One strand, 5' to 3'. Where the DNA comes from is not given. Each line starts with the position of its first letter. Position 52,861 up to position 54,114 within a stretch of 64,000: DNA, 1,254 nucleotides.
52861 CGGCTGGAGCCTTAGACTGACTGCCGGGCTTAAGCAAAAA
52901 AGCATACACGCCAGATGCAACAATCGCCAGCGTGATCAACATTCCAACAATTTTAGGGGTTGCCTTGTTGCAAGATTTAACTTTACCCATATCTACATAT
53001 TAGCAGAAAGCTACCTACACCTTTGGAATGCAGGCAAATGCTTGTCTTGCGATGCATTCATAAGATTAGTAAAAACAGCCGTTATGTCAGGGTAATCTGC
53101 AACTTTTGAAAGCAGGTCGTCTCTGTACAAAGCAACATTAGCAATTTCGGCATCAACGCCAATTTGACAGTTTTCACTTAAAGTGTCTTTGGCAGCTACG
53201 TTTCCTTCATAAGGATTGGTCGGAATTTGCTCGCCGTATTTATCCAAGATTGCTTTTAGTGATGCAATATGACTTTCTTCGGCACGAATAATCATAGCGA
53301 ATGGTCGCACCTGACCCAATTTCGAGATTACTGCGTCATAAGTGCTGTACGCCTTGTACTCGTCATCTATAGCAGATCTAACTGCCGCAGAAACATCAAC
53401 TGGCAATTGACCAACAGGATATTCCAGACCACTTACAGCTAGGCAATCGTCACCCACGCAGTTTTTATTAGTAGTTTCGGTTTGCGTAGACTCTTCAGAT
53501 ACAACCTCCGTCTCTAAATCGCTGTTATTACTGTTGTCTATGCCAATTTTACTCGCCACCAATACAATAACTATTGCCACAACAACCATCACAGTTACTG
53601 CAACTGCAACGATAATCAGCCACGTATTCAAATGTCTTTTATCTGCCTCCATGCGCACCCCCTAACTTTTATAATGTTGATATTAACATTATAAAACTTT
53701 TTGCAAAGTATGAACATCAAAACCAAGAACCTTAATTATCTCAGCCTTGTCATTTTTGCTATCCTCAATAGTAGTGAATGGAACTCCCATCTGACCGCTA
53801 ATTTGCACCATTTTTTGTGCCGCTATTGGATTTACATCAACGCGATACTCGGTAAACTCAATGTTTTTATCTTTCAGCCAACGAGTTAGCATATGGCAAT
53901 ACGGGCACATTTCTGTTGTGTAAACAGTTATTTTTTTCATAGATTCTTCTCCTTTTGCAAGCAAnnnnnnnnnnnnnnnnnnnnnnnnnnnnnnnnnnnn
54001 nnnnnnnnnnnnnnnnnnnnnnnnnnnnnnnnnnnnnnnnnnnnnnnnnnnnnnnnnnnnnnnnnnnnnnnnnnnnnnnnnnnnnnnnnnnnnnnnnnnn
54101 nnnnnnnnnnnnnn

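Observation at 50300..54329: Fur-family-controlled extracytoplasmic redox island: glutaredoxin, ferritin-like, FMN-binding protein, ApbE, and a convergent NOX-like flavocytochrome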

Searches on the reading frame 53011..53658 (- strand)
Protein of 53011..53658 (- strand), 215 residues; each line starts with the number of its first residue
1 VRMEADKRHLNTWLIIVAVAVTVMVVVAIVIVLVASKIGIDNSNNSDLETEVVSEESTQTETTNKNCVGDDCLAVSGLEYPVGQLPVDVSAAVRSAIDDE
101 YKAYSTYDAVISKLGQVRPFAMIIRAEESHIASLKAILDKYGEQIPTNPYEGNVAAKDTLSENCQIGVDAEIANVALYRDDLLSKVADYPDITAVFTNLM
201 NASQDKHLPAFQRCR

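Call 3: search_protein_families(library=pfam, proteins=[window:53011-53658:-], max_evalue=0.01)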
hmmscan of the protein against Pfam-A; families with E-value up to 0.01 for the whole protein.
window:53011-53658:- (215 aa): 1 family
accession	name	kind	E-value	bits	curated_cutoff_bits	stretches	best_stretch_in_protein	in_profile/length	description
PF09968.15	DUF2202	-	0.00044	20.5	22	0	105-213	17-136/162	Uncharacterized protein domain (DUF2202)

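Call 31: search_solved_structures(query=window:53011-53658:-, max_evalue=10, show_alignments=3)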
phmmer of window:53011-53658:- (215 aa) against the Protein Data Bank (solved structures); distinct sequences matched with E-value up to 10: 1.
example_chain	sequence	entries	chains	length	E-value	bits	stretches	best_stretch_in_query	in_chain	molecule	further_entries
3g4d_A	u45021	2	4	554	0.55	13.3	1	79-146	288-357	(+)-delta-cadinene synthase isozyme XC1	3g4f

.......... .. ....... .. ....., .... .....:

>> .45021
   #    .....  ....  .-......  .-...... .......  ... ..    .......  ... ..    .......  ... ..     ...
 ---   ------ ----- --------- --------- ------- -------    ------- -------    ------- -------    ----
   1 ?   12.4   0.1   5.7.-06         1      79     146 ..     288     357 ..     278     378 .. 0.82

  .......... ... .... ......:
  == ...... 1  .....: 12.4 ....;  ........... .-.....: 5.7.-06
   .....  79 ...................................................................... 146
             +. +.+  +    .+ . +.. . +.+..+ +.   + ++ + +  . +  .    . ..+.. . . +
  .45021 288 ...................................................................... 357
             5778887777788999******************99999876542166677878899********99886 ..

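Call 41: find_homologous_proteins(query=window:53011-53652:-, max_evalue=0.001)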
Query window:53011-53652:- (213 aa): 537 proteins with E <= 0.001 among 808 candidates; the best 120 are listed.
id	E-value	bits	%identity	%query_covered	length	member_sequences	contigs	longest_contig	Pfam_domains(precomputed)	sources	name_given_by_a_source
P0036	3.4e-132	456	100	100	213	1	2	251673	-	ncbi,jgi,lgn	ncbi:MAG: hypothetical protein PVI21_03595 [Candidatus Woesebacteria bacterium]|jgi:hypothetical pro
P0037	5.1e-84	299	68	95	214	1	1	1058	-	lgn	-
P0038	7.2e-82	292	77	71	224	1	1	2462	-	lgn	-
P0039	4.4e-80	286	76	73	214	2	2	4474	-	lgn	-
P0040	1.3e-79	284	61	100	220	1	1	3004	-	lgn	-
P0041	1.9e-78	281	61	99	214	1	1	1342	-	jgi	jgi:hypothetical protein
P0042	3.6e-76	273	62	98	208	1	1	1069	-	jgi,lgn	-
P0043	2.0e-74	268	72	79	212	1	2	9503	PF09968.15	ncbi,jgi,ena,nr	ncbi:MAG TPA: hypothetical protein PK263_02970 [bacterium]|nr:hypothetical protein [bacterium]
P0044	2.1e-74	268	65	89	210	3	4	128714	PF09968.15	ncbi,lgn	-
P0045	6.0e-74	266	75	70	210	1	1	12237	-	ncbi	-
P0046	9.8e-74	265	77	74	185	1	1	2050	-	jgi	jgi:hypothetical protein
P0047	2.8e-73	264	60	96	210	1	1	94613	PF09968.15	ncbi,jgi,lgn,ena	ncbi:MAG: hypothetical protein WC107_06035 [Patescibacteria group bacterium]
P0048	6.1e-73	263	69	79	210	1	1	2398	-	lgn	-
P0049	1.1e-72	262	74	71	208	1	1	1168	-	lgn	-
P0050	1.5e-71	258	57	100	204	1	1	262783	-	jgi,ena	-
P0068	2.5e-62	228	56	89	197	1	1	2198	PF09968.15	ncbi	-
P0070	2.6e-61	225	61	77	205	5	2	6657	PF09968.15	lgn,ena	-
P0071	7.9e-61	223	69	70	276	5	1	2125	PF09968.15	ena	-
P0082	3.9e-60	221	54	90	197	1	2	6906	PF09968.15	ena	-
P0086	5.3e-60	221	63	77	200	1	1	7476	PF09968.15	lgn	-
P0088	7.4e-60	220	64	72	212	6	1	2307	PF09968.15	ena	-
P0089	7.5e-60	220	69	69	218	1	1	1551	PF09968.15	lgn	-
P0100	8.1e-59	217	59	84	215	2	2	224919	-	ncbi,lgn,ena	ncbi:MAG: hypothetical protein WC693_03420 [Patescibacteria group bacterium]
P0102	1.4e-58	216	54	90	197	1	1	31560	PF09968.15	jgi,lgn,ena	-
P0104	1.7e-58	216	55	91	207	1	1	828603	-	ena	-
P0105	2.0e-58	215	66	71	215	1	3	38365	PF09968.15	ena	-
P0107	2.4e-58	215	53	92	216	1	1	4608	PF09968.15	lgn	-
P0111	3.5e-58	215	55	90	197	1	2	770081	-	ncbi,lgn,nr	ncbi:hypothetical protein KC878_02300 [Candidatus Saccharibacteria bacterium]|nr:hypothetical protei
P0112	4.2e-58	214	63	73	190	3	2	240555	PF09968.15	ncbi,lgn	-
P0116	6.2e-58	214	67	69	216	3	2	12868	PF09968.15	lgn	-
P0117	7.5e-58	214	50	97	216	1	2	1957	PF09968.15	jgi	-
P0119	1.0e-57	213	63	70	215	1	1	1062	PF09968.15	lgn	-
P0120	1.1e-57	213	53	90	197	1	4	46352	PF09968.15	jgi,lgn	-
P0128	1.6e-57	212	62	73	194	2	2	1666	PF09968.15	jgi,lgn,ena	-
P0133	1.8e-57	212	47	96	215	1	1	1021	PF09968.15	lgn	-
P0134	1.8e-57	212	58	83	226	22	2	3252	PF09968.15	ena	-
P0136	1.9e-57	212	49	91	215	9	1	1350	PF09968.15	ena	-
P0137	1.9e-57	212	54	90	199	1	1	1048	PF09968.15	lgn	-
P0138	2.0e-57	212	61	73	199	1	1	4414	PF09968.15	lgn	-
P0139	2.3e-57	212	62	73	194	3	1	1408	PF09968.15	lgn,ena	-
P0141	2.7e-57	212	60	76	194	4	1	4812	PF09968.15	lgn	-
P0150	4.6e-57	211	53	90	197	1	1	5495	PF09968.15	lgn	-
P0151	4.6e-57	211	57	81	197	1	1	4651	PF09968.15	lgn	-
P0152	5.0e-57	211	48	96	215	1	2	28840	PF09968.15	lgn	-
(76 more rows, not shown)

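Call 42: find_encoding_contigs(protein=P0044, flank=5000, max_places=1)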
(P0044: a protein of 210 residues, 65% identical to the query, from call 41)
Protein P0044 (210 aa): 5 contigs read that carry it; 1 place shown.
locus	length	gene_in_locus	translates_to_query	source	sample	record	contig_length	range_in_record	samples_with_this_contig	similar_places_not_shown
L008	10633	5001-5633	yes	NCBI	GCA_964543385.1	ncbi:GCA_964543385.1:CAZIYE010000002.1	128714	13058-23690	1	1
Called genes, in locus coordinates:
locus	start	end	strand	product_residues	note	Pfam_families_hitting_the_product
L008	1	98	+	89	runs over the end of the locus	PF00085:Thioredoxin, PF13098:Thioredoxin_2, PF14595:Thioredoxin_9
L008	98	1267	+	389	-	-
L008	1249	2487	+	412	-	PF07907:YibE_F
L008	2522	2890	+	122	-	PF24709:DUF7670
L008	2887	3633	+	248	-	PF02535:Zip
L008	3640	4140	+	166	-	PF00581:Rhodanese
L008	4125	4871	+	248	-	PF02535:Zip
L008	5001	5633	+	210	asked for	PF09968:DUF2202 (faint)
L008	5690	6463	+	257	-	-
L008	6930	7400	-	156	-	PF02870:Methyltransf_1N, PF01035:DNA_binding_1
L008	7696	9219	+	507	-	PF12072:RNase_Y_N, PF00013:KH_1, PF01966:HD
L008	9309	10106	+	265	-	PF00149:Metallophos, PF13277:YmdB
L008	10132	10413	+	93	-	PF00216:Bac_DNA_binding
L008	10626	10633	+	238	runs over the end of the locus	PF05949:DUF881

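Call 43: find_encoding_contigs(protein=P0050, flank=5000, max_places=1)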
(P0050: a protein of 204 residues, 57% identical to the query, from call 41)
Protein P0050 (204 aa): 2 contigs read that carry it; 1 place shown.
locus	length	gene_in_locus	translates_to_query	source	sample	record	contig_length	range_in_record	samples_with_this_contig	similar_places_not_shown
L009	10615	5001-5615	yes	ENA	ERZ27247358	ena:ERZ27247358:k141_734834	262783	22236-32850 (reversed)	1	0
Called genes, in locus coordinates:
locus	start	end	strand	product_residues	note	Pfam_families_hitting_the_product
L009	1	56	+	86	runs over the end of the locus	PF17253:DUF5320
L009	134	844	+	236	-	PF11139:SfLAP, PF13386:DsbD_2 (weak)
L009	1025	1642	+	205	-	PF00753:Lactamase_B, PF23023:Anti-Pycsar_Apyc1 (weak), PF12706:Lactamase_B_2 (weak)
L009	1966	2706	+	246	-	PF02535:Zip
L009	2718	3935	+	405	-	PF01545:Cation_efflux, PF16916:ZT_dimer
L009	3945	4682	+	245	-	PF02535:Zip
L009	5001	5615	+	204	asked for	-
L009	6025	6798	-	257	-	-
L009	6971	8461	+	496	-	PF12072:RNase_Y_N, PF00013:KH_1, PF01966:HD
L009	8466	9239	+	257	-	PF00149:Metallophos, PF13277:YmdB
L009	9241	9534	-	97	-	PF18291:HU-HIG (faint), PF00216:Bac_DNA_binding, PF18175:HU-CCDC81_bac_2 (weak)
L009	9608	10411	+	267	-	PF02585:PIG-L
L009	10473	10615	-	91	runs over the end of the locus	PF00076:RRM_1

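Call 44: find_encoding_contigs(protein=P0111, flank=5000, max_places=1)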
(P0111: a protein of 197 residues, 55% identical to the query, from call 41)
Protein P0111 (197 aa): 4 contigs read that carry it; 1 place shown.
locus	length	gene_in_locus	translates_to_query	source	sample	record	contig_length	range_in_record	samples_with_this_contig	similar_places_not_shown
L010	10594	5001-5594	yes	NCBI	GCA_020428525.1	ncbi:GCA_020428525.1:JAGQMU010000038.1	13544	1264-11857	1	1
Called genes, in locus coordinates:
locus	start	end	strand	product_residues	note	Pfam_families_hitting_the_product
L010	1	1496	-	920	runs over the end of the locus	?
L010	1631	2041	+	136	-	PF01878:EVE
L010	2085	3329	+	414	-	PF03486:HI0933_like (faint), PF07992:Pyr_redox_2, PF13454:NAD_binding_9 (faint), PF13738:Pyr_redox_3 (faint), PF07992:Pyr_redox_2 (weak)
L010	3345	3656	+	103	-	PF04358:DsrC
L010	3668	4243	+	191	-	PF02635:DsrE (faint), PF13686:DrsE_2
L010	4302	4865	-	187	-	-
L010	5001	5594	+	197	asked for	-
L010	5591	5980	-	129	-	PF01475:FUR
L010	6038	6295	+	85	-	PF00462:Glutaredoxin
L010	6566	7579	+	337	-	PF01979:Amidohydro_1, PF07969:Amidohydro_3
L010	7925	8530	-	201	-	PF00293:NUDIX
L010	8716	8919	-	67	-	-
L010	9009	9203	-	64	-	-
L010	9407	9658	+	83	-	PF12674:Zn_ribbon_2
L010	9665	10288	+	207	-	PF07761:DUF1617 (faint)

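Call 45: search_protein_families(library=ncbifam, proteins=[window:53011-53652:-], max_evalue=0.01)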
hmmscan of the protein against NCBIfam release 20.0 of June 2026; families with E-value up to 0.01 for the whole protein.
window:53011-53652:- (213 aa): 3 families
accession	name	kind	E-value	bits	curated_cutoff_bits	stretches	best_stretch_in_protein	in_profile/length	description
NF006283.1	PRK08455.1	equivalog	0.00067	19.3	187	1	9-86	18-95/182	flagellar basal body-associated protein FliL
NF045773.1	cytochro_C550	exception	0.0012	18.7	125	1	20-82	10-72/118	cytochrome c550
NF042931.1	SAG1386_EF1546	equivalog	0.0027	17.8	80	1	7-62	26-84/158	SAG1386/EF1546 family surface-associated protein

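Call 57: predict_structure(alignment_id=A2)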
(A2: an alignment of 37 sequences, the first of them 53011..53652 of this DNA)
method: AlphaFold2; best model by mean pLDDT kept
length: 213 residues; sequences in the alignment: 37
mean_pLDDT: 87.4   pTM: 0.68
mean pLDDT of the five models: 87.4, 86.8, 86.3, 84.9, 83.4
residues with pLDDT >= 90: 145; 70-90: 38; 50-70: 15; < 50: 15
segments of 3 or more residues with pLDDT < 50: 42-56
pLDDT, mean of each block of 10 residues (from residue 1): 64 91 92 69 46 57 75 77 96 98 98 97 97 94 97 98 98 98 96 97 98 95
secondary structure, 60 per line:
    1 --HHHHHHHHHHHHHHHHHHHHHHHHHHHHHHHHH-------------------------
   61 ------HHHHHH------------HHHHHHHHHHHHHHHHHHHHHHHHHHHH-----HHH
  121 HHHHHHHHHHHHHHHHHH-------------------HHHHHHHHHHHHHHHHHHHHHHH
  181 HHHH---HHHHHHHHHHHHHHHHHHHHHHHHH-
elements in order: H3-35 H67-72 H85-112 H118-138 H158-184 H188-212

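Call 89: find_encoding_contigs(protein=P0100, flank=4000, max_places=1)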
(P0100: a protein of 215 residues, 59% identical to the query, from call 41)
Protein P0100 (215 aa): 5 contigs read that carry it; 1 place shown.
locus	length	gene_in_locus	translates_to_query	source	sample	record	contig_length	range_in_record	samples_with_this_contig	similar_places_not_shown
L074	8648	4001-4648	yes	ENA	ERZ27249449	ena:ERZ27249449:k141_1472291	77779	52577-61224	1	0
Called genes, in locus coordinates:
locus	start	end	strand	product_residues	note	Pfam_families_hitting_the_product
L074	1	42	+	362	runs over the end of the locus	-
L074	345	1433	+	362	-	-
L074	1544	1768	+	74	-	-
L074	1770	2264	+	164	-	PF13302:Acetyltransf_3, PF13420:Acetyltransf_4 (weak), PF00583:Acetyltransf_1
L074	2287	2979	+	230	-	PF06210:DUF1003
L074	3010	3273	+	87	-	PF12961:DUF3850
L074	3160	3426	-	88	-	-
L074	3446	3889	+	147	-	-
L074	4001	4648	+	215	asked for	-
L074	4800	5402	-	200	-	-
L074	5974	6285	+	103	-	PF03551:PadR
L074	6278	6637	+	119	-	PF06304:DUF1048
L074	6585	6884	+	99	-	-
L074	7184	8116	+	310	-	-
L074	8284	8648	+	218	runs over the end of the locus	-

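Call 90: find_encoding_contigs(protein=P0104, flank=4000, max_places=1)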
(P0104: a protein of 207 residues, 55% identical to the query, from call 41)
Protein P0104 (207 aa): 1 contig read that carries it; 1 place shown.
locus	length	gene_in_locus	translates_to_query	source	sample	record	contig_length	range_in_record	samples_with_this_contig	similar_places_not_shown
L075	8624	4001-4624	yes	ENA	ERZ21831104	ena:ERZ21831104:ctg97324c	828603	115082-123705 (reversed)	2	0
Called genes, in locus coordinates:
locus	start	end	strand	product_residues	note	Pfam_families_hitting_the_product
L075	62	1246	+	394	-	PF05977:MFS_3, PF07690:MFS_1, PF12832:MFS_1_like, PF13347:MFS_2, PF00083:Sugar_tr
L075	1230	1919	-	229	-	-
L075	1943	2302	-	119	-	-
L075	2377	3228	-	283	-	PF14397:ATPgrasp_ST (faint), PF02655:ATP-grasp_3 (weak), PF08443:RimK, PF07478:Dala_Dala_lig_C, PF14398:ATPgrasp_YheCD (weak)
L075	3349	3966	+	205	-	-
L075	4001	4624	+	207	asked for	-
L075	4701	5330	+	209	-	PF00173:Cyt-b5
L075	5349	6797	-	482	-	-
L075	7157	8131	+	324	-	-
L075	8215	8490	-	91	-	-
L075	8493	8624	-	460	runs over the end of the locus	-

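Call 91: find_encoding_contigs(protein=P0112, flank=4000, max_places=1)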
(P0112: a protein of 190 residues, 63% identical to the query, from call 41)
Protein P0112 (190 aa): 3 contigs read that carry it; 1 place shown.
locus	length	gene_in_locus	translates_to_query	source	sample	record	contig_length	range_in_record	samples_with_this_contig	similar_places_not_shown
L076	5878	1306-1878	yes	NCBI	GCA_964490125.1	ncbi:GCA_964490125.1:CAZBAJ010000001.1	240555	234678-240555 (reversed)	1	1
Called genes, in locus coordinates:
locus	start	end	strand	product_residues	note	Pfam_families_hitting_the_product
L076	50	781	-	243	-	PF02195:ParB_N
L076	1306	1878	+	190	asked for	PF09968:DUF2202 (faint)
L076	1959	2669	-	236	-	-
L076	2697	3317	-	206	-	PF01520:Amidase_3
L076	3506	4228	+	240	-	PF00578:AhpC-TSA, PF08534:Redoxin, PF10417:1-cysPrx_C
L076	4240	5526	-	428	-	-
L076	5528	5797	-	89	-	PF00085:Thioredoxin, PF13098:Thioredoxin_2 (faint), PF14595:Thioredoxin_9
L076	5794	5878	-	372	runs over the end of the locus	PF07907:YibE_F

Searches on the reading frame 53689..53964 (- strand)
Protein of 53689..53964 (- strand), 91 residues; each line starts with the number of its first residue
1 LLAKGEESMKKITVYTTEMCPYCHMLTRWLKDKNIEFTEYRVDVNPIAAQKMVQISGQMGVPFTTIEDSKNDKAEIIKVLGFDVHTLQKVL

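Call 3: search_protein_families(library=pfam, proteins=[window:53689-53964:-], max_evalue=0.01)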
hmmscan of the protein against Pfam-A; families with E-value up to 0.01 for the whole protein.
window:53689-53964:- (91 aa): 3 families
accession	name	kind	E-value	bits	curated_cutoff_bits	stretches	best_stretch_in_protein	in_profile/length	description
PF00462.30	Glutaredoxin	-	3.9e-15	56.2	22.9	1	12-64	1-53/60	Glutaredoxin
PF13098.12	Thioredoxin_2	-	0.00021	22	27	1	8-65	5-60/104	Thioredoxin-like domain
PF13409.12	GST_N_2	-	0.0045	18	25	1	20-67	2-52/70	Glutathione S-transferase, N-terminal domain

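Call 45: search_protein_families(library=ncbifam, proteins=[window:53689-53940:-], max_evalue=0.01)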
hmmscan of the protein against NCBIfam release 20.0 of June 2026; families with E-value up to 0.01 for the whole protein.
window:53689-53940:- (83 aa): 19 families
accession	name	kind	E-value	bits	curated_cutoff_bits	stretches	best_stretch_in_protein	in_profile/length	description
TIGR02196.1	GlrX_YruB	hypoth_equivalog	5.8e-18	65.2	88.55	1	3-83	1-73/74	glutaredoxin-like protein, YruB-family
TIGR02181.1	GRX_bact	equivalog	6.4e-13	48.8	90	1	4-60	1-58/80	glutaredoxin 3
TIGR02200.1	GlrX_actino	hypoth_equivalog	8e-12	45.4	89.5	1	3-61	1-60/77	mycoredoxin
NF041212.1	Uxx_star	subfamily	2.7e-11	43.5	66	1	4-55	1-53/70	Uxx-star family glutaredoxin-like (seleno)protein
NF007923.0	PRK10638.1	equivalog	1.3e-10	41.2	129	1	1-59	1-59/83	glutaredoxin 3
TIGR02194.1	GlrX_NrdH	subfamily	8.9e-09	35.4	85.75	1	4-61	1-57/72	glutaredoxin-like protein NrdH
NF045501.1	HUGP_GUXX-star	exception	2.5e-07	30.4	325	1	2-54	165-218/236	HUGP/GUXX-star fusion selenoprotein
TIGR02190.1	GlrX-dom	hypoth_equivalog_domain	3.1e-06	27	99.3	1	2-59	8-64/79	glutaredoxin-family domain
NF007657.0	PRK10329.1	equivalog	2.3e-05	24.3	131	1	3-44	2-43/81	glutaredoxin-like protein NrdH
NF041211.1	gluta_UXX_star_2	equivalog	3.1e-05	23.9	100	1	4-49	1-46/71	UXX-star (seleno)protein family 2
TIGR01617.1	arsC_related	subfamily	6.4e-05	23.2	75.05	1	4-61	1-58/117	Spx/MgsR family RNA polymerase-binding regulatory protein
NF009885.0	PRK13344.1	equivalog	9.2e-05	22.4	152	1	4-78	2-73/132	transcriptional regulator Spx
NF002459.0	PRK01655.1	subfamily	9.6e-05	22.4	123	1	4-77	2-72/132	transcriptional regulator Spx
NF047338.1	gluta_UXX_star_3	exception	0.00012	22.1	97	1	4-49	1-46/70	UXX-star (seleno)protein family 3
TIGR02180.1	GRX_euk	equivalog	0.00013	22.1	87.25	1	4-54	1-56/84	glutaredoxin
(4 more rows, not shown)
